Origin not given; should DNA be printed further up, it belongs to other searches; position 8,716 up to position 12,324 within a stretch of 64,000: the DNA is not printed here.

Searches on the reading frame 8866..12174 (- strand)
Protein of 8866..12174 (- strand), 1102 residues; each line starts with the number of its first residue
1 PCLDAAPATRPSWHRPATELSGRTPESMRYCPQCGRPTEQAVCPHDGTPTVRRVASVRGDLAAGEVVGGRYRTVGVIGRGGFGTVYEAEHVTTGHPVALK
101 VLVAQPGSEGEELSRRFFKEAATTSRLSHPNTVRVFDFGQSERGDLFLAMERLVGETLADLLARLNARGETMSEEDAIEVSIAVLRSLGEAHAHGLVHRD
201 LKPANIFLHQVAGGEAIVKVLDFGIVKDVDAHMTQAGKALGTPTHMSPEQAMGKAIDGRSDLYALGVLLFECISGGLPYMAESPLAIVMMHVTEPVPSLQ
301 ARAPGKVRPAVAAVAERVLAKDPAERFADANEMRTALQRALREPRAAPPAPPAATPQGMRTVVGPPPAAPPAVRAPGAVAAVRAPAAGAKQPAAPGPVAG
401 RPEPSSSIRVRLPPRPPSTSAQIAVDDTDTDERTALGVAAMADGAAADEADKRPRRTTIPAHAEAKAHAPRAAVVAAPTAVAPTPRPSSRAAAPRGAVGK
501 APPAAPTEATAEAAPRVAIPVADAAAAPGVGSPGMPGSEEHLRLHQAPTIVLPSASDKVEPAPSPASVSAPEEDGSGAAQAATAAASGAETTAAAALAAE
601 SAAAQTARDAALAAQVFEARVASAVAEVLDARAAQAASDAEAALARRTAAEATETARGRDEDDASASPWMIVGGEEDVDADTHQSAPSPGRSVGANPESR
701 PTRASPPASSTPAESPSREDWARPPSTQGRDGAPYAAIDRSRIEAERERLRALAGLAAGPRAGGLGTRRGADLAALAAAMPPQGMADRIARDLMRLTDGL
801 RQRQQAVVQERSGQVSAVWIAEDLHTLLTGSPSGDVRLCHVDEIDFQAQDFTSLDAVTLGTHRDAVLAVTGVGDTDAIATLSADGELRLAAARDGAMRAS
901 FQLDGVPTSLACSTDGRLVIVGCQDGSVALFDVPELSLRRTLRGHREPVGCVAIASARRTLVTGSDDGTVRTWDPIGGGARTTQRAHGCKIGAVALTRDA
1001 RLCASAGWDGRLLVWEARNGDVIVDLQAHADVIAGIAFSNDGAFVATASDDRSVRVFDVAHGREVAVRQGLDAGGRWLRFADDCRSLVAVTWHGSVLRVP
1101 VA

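Call 57: search_protein_families(library=pfam, proteins=[window:8866-12174:-], max_evalue=0.00001)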
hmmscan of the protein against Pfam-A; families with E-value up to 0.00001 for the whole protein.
window:8866-12174:- (1102 aa): 29 families (the best 25 are shown)
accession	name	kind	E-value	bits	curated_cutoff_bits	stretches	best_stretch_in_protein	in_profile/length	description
PF25173.1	Beta-prop_WDR3_1st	-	1.4e-53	181.7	154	3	908-1059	33-184/184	WDR3 first beta-propeller domain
PF00069.31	Pkinase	-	1.5e-40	139.7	31.7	1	71-328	1-253/263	Protein kinase domain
PF24814.1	WD40_Prp19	-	1.3e-33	116.7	320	2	909-1070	11-175/281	Prp19 WD40 domain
PF25174.1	Beta-prop_THOC3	-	9.7e-29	100.6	305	1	813-1067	3-250/272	THOC3 beta-propeller domain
PF00400.38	WD40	-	2.8e-27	94.4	27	2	938-974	3-39/39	WD domain, G-beta repeat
PF07714.23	PK_Tyr_Ser-Thr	-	4.5e-27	95.4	23.1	1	76-326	6-248/258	Protein tyrosine and serine/threonine kinase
PF25175.1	Beta-prop_WDR5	-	2.1e-23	83.4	250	1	857-1064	4-213/296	WDR5 beta-propeller domain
PF23414.1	Beta-prop_EML_2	-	4.3e-23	82.5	90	2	952-1062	4-113/266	Echinoderm microtubule-associated protein second beta-propeller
PF25172.1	Beta-prop_WDR3_2nd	-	1.5e-22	80.6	140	1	814-1058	41-287/293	WDR3 second beta-propeller domain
PF24817.1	WD40_WDHD1_1st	-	2.3e-21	76.7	109.9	2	863-1027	5-167/291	WDHD1 first WD40 domain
PF24807.1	WD40_CDC20-Fz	-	2.9e-21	76.5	200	1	905-1029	52-176/292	CDC20/Fizzy WD40 domain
PF25168.1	Beta-prop_WDR36-Utp21_2nd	-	5.2e-18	65.9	84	2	861-974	155-268/335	WDR36/Utp21 second beta-propeller domain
PF24796.1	WDR55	-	2.2e-16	60.2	200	2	910-974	59-123/296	WDR55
PF25391.1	WD40_Gbeta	-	3.4e-16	59.6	150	2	962-1065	158-261/340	G protein beta WD-40 repeat protein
PF20426.4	NBCH_WD40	-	1.5e-13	50.8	50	1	992-1066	86-160/350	Neurobeachin beta propeller domain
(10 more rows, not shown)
